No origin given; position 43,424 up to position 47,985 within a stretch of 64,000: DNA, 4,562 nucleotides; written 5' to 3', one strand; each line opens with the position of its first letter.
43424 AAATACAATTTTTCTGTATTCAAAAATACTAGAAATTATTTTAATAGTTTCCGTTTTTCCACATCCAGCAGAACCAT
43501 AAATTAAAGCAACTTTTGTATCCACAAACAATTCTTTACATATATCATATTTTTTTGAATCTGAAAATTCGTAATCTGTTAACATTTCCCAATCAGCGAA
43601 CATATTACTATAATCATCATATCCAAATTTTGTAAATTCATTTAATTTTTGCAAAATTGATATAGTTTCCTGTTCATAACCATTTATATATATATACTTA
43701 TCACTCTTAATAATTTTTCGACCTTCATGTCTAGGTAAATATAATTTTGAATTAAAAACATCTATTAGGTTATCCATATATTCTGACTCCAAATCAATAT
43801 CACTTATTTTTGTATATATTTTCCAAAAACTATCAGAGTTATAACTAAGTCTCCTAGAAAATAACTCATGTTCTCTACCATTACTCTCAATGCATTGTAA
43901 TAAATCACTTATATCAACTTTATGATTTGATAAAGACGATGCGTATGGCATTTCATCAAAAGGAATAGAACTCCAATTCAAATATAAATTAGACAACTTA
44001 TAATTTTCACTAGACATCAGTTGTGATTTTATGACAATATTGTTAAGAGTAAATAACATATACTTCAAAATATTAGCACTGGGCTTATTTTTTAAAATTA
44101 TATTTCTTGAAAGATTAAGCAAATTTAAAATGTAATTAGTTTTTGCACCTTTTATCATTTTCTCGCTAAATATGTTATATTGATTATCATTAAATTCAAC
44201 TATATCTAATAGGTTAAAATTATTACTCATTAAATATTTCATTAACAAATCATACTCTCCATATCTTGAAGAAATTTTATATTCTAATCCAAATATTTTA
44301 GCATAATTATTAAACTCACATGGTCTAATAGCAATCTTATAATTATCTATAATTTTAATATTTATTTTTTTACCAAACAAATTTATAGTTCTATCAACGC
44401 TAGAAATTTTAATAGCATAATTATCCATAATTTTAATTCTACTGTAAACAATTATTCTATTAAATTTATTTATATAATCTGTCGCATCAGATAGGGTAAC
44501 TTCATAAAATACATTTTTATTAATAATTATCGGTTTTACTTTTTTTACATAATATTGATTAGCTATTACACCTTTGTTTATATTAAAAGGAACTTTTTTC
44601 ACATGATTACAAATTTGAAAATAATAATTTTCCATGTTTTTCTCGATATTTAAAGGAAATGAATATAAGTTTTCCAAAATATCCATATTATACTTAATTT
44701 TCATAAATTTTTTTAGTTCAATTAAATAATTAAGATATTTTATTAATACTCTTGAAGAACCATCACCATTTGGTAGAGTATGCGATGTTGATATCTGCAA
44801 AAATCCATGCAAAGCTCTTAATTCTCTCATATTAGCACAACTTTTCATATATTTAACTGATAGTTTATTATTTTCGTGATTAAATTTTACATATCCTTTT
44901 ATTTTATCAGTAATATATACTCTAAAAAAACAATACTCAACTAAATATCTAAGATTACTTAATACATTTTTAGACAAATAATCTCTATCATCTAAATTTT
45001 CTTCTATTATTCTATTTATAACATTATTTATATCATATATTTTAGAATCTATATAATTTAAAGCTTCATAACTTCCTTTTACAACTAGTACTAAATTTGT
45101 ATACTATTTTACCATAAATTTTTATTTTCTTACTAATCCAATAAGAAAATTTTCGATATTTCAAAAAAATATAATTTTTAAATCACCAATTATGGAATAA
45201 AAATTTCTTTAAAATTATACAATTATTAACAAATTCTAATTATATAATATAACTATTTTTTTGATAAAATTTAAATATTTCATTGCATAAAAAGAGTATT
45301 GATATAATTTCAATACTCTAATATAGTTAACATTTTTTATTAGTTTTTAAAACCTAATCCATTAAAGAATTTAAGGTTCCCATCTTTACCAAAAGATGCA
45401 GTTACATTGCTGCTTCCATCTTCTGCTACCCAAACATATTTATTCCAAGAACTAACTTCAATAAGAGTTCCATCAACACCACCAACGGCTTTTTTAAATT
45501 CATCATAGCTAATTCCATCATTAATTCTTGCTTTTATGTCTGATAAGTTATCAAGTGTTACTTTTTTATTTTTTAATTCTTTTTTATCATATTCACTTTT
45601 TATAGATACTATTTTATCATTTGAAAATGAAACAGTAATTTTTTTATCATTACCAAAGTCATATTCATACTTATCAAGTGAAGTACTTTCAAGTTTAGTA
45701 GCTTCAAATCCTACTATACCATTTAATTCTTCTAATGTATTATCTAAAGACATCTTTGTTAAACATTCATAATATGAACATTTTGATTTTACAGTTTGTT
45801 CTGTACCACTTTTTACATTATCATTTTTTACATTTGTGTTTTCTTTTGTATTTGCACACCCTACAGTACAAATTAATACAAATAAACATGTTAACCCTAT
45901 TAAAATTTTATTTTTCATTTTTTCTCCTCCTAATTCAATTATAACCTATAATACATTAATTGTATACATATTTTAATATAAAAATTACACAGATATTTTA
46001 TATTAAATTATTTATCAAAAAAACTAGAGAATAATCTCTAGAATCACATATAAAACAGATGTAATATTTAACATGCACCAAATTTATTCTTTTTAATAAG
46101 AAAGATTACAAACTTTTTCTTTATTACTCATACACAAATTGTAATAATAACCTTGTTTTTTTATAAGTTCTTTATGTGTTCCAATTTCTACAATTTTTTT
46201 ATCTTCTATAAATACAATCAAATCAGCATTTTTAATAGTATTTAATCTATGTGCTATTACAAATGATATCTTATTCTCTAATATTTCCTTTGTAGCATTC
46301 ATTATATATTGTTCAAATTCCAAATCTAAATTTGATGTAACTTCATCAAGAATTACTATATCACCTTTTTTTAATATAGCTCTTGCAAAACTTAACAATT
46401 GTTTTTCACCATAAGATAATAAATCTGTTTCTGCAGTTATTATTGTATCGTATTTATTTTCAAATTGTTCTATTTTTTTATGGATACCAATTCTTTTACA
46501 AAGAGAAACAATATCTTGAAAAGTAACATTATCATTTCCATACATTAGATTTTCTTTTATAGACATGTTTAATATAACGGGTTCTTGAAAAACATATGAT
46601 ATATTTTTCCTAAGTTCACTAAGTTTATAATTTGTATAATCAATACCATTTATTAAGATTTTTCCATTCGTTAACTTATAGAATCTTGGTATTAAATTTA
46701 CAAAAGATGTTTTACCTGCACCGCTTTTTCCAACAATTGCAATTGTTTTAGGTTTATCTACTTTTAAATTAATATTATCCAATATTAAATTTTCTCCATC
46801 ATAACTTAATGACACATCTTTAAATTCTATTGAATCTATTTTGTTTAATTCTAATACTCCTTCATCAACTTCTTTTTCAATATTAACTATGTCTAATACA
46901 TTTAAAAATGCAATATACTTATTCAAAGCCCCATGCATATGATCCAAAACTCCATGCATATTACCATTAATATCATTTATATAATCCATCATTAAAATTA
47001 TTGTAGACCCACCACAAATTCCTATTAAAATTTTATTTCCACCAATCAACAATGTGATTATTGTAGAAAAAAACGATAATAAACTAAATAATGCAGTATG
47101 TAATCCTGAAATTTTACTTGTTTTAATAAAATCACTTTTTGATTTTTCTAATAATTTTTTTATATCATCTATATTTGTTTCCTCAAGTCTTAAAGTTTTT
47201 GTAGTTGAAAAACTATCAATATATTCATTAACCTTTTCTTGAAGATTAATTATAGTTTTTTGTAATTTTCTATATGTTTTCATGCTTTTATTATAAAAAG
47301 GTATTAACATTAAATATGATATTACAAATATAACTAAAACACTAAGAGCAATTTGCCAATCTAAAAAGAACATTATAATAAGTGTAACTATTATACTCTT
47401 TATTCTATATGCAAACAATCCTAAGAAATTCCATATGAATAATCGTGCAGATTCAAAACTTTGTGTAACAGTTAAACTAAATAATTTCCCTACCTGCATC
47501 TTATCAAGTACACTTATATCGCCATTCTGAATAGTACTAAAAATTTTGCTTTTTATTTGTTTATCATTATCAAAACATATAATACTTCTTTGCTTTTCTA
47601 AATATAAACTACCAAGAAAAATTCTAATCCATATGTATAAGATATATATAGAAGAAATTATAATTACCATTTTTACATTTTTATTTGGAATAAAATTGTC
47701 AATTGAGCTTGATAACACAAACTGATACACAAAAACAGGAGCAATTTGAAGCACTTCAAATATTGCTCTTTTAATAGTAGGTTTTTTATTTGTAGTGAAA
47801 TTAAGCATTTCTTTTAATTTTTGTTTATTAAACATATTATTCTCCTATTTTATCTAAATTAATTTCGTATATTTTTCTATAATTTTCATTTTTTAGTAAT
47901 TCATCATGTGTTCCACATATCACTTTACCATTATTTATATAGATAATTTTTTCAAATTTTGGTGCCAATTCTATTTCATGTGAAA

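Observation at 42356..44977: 873-aa SF1 helicase with a 480-aa uncharacterised N-terminal domain, candidate single-gene defence protein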

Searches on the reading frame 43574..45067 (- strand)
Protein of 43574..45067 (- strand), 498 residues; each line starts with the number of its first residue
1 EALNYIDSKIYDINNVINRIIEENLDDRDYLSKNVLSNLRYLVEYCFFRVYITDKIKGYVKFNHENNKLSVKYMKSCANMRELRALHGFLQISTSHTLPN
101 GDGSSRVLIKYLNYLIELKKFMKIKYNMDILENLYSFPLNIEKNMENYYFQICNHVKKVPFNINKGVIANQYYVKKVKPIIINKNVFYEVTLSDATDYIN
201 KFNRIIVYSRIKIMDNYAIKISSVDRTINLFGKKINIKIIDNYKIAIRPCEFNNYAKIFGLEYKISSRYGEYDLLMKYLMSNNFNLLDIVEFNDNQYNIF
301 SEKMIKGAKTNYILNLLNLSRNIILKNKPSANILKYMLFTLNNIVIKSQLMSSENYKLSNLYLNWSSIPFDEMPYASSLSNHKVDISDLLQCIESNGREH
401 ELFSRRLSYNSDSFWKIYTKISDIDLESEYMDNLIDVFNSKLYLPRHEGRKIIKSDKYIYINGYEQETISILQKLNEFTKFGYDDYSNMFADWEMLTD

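Call 31: predict_structure(alignment_id=A3)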
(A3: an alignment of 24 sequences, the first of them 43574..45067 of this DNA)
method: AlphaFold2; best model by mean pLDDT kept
length: 498 residues; sequences in the alignment: 24
mean_pLDDT: 87.8   pTM: 0.84
mean pLDDT of the five models: 87.8, 87.3, 86.7, 86.5, 83.2
residues with pLDDT >= 90: 274; 70-90: 196; 50-70: 19; < 50: 9
segments of 3 or more residues with pLDDT < 50: 94-102
pLDDT, mean of each block of 10 residues (from residue 1): 93 94 81 84 94 91 89 83 85 49 67 90 94 74 80 94 91 90 89 75 85 92 94 92 94 97 91 94 92 93 90 96 95 95 92 92 93 91 86 87 88 86 84 94 87 93 93 86 77 72
secondary structure, 60 per line:
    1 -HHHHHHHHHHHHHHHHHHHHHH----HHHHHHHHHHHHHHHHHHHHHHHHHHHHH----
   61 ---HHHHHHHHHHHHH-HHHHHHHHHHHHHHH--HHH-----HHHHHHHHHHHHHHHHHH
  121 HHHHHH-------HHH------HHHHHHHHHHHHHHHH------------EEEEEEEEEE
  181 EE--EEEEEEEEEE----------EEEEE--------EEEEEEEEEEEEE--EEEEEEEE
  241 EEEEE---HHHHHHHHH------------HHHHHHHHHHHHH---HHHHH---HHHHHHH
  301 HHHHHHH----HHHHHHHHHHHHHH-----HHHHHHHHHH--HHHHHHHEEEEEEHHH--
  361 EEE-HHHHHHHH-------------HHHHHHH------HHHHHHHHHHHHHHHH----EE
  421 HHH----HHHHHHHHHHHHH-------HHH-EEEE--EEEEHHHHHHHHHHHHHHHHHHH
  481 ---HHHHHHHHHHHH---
elements in order: H2-23 H28-56 H64-76 H78-92 H103-126 H143-158 E171-182 E185-194 E205-209 E218-230 E233-245 H249-257 H270-282 H286-290 H294-307 H312-325 H331-340 H343-349 E350-355 E361-363 H365-372 H386-392 H399-414 H428-440 E452-455 E458-461 H462-480 H484-495

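Call 35: fold_search(model_id=the predicted structure, library=pdb)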
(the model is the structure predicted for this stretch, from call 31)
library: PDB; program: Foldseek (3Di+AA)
matches with E <= 10: 371; with E <= 0.001: 0
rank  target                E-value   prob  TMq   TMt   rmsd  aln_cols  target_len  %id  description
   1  8bpo_t2               1.7e-02  0.47  0.11  0.13  20.9       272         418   11  Structure of rabbit 80S ribosome translating beta-tubulin in complex with tetratricopeptide protein 5 (TTC5) and S-ph (released 2023-07-05)
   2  8s0a_7                9.7e-02  0.15  0.12  0.11  18.7       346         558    9  H. sapiens MCM2-7 hexamer bound to double stranded DNA (released 2024-10-02)
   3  8s0b_7                1.1e-01  0.16  0.12  0.11  19.3       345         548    8  H. sapiens MCM bound to double stranded DNA and ORC6 as part of the MCM-ORC complex (released 2024-10-02)
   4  8rig_4                1.6e-01  0.13  0.15  0.12  18.2       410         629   10  Cryo-EM structure of an MCM helicase single hexamer loaded onto dsDNA. (released 2025-01-01)
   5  4dam_B                2.0e-01  0.75  0.11  0.36   7.6        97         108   11  Crystal structure of small single-stranded DNA-binding protein from Streptomyces coelicolor (released 2013-01-16)
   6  8s0b_3                2.0e-01  0.21  0.13  0.11  19.7       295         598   12  H. sapiens MCM bound to double stranded DNA and ORC6 as part of the MCM-ORC complex (released 2024-10-02)
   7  4dam_H                2.3e-01  0.75  0.11  0.38   7.3        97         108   10  Crystal structure of small single-stranded DNA-binding protein from Streptomyces coelicolor (released 2013-01-16)
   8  4dam_K                2.4e-01  0.80  0.12  0.38   7.0       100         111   11  Crystal structure of small single-stranded DNA-binding protein from Streptomyces coelicolor (released 2013-01-16)
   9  1ue6_D                2.5e-01  0.72  0.12  0.43   5.6        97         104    5  Crystal structure of the single-stranded dna-binding protein from mycobacterium tuberculosis (released 2004-02-10)
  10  8w0g_6                2.6e-01  0.10  0.11  0.10  21.3       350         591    7  Cryo-EM structure of a human MCM2-7 dimer (released 2024-10-02)
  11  4dam_F                2.9e-01  0.75  0.11  0.37   7.1        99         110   11  Crystal structure of small single-stranded DNA-binding protein from Streptomyces coelicolor (released 2013-01-16)
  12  9dei_L                2.9e-01  0.47  0.11  0.30   8.5       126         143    9  Trypanosoma brucei mitochondrial RNA-editing catalytic complex 1, U-deletion (RECC1) (released 2026-01-21)
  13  4dam_A                3.0e-01  0.75  0.12  0.38   6.7       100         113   11  Crystal structure of small single-stranded DNA-binding protein from Streptomyces coelicolor (released 2013-01-16)
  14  9dei_F                3.0e-01  0.20  0.10  0.29  14.9       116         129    9  Trypanosoma brucei mitochondrial RNA-editing catalytic complex 1, U-deletion (RECC1) (released 2026-01-21)
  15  8ouw_7                3.0e-01  0.18  0.13  0.11  18.1       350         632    9  Cryo-EM structure of CMG helicase bound to TIM-1/TIPN-1 and homodimeric DNSN-1 on fork DNA (Caenorhabditis elegans) (released 2023-08-16)
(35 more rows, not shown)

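Call 38: search_solved_structures(query=A3, max_evalue=10, show_alignments=0)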
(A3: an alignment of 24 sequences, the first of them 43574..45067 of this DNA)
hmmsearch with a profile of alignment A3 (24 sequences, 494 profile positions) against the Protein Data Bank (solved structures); distinct sequences matched with E-value up to 10: 1.
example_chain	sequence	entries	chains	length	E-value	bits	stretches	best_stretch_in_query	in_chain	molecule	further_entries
8zd3_B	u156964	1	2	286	0.012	17.6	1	396-443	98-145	Alpha-protein kinase 1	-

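Call 39: search_protein_families(library=pfam, alignment_id=A3, max_evalue=1)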
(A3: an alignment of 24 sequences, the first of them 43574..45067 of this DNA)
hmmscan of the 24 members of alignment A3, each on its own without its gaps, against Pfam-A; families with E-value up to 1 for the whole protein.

A. member 1, window:43574-45067:- (498 aa): 0 families

B. families by the number of members that match (of 24 scanned): 8 families
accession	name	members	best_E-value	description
PF11693.13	DUF2990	1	0.0026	Protein of unknown function (DUF2990)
PF17400.7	DUF5406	1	0.0044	Family of unknown function (DUF5406)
PF03931.21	Skp1_POZ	1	0.079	Skp1 family, tetramerisation domain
PF00205.28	TPP_enzyme_M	1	0.13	Thiamine pyrophosphate enzyme, central domain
PF11043.13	Anti-RecBCD_p2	1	0.15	Bacteriophage P22, anti-RecBCD protein 2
PF01070.24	FMN_dh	1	0.36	FMN-dependent dehydrogenase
PF08655.15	DASH_Ask1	1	0.44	DASH complex subunit Ask1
PF04530.17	Viral_Beta_CD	1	0.61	Viral Beta C/D like family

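Call 43: fold_search(model_id=the predicted structure, library=viral)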
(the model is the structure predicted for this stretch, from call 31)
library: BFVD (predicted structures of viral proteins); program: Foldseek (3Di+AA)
matches with E <= 10: 535; with E <= 0.001: 0
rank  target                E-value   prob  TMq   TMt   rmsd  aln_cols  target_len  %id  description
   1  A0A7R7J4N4            2.8e-03  0.97  0.13  0.23  16.0       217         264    9  (no name in the UniProt tables at hand)
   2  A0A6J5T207            3.8e-03  0.89  0.12  0.23  15.3       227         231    9  Uncharacterized protein [uncultured Caudovirales phage]
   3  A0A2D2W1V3            6.9e-03  0.85  0.12  0.21  17.6       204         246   10  (no name in the UniProt tables at hand)
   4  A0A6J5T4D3            6.9e-03  0.85  0.12  0.15  13.9       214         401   14  Uncharacterized protein [uncultured Caudovirales phage]
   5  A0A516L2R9            9.7e-03  1.00  0.13  0.55   3.9        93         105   15  (no name in the UniProt tables at hand)
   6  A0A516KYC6            1.3e-02  1.00  0.12  0.40   4.7        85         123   12  (no name in the UniProt tables at hand)
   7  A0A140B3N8            1.3e-02  0.66  0.12  0.14  17.0       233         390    9  (no name in the UniProt tables at hand)
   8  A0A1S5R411            1.4e-02  0.77  0.12  0.26  17.6       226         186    8  Uncharacterized protein [Pseudomonas phage pf16]
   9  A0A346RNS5            2.1e-02  1.00  0.12  0.13   4.1        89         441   15  Lef-3 [Cryptophlebia peltastica nucleopolyhedrovirus]
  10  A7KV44                2.3e-02  0.60  0.13  0.05  20.7       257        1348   10  (no name in the UniProt tables at hand)
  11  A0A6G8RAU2            2.9e-02  0.99  0.12  0.17   7.5       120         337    9  CMP/dCMP-type deaminase domain-containing protein [Salmonella phage rivia]
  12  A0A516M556            3.2e-02  1.00  0.13  0.48   4.7        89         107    6  (no name in the UniProt tables at hand)
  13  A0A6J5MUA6            3.2e-02  0.84  0.12  0.29  17.1       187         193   12  Uncharacterized protein [uncultured Caudovirales phage]
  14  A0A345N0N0            3.3e-02  1.00  0.11  0.50   4.1        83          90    8  (no name in the UniProt tables at hand)
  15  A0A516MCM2            3.9e-02  0.60  0.12  0.15  13.3       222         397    8  (no name in the UniProt tables at hand)
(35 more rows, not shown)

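Call 59: search_protein_representatives(alignment_id=A3)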
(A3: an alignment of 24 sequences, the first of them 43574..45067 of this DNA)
Query: 24 sequences, 494 profile positions. Proteins with E-value up to 0.001 (for the whole library): 1220; up to 1e-10: 861; up to 1e-30: 467. The best 150 are listed.
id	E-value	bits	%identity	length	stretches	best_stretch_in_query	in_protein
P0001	7.7e-204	694.4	-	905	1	1-491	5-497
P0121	4.5e-197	672.1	-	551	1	1-493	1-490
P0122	2.7e-181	620.1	-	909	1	4-493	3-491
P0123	5.6e-178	609.1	-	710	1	3-492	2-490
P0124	3.1e-174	596.8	-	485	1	36-493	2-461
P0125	3.8e-173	593.2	-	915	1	2-493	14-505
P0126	5.3e-173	592.7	-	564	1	1-493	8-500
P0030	6.7e-172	589.1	-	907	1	2-490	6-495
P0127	5.8e-171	586.0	-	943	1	3-493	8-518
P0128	5.0e-170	582.9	-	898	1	1-493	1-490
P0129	6.6e-170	582.5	-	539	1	1-491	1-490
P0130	9.9e-167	572.0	-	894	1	8-491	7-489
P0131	6.5e-165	566.0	-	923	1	2-493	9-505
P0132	7.5e-164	562.5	-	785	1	1-493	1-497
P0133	7.7e-164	562.5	-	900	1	1-492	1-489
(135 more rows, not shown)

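Call 79: search_protein_families(library=phrogs, proteins=[window:43574-45067:-], max_evalue=0.001)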
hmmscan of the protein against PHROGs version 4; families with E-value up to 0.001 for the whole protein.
window:43574-45067:- (498 aa): 0 families

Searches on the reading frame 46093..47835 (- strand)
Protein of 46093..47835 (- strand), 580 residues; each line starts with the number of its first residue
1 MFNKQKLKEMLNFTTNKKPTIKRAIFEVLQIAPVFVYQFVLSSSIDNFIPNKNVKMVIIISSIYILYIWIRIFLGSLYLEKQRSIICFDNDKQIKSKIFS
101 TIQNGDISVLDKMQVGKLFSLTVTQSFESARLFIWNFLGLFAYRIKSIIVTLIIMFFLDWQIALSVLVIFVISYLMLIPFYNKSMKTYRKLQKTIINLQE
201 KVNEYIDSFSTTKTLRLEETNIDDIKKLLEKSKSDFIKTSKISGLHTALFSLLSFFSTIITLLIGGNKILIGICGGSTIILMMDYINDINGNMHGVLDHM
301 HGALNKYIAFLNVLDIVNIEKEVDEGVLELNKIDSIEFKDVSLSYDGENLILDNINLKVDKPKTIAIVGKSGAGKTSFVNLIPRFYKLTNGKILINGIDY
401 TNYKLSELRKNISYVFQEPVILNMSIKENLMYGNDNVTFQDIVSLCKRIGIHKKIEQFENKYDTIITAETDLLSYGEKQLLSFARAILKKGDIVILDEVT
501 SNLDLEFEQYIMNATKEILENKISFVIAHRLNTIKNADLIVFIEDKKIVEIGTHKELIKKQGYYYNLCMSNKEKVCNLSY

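Call 23: search_protein_families(library=pfam, proteins=[window:46093-47835:-], max_evalue=0.001)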
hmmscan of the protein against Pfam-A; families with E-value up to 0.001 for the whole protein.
window:46093-47835:- (580 aa): 5 families
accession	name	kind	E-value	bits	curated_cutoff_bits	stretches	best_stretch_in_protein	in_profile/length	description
PF00005.33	ABC_tran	-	3.8e-28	99.2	25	1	352-501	1-137/137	ABC transporter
PF00664.28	ABC_membrane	-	8.6e-18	65.4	28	1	27-271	8-252/274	ABC transporter transmembrane region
PF02463.25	SMC_N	-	1.5e-08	34.8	40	1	430-543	111-211/220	RecF/RecN/SMC N terminal domain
PF13304.12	AAA_21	-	0.00026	21.6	27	0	442-512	220-280/304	AAA domain, putative AbiEii toxin, Type IV TA system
PF03193.22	RsgA_GTPase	-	0.00086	19.6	30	0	309-383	58-127/174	RsgA GTPase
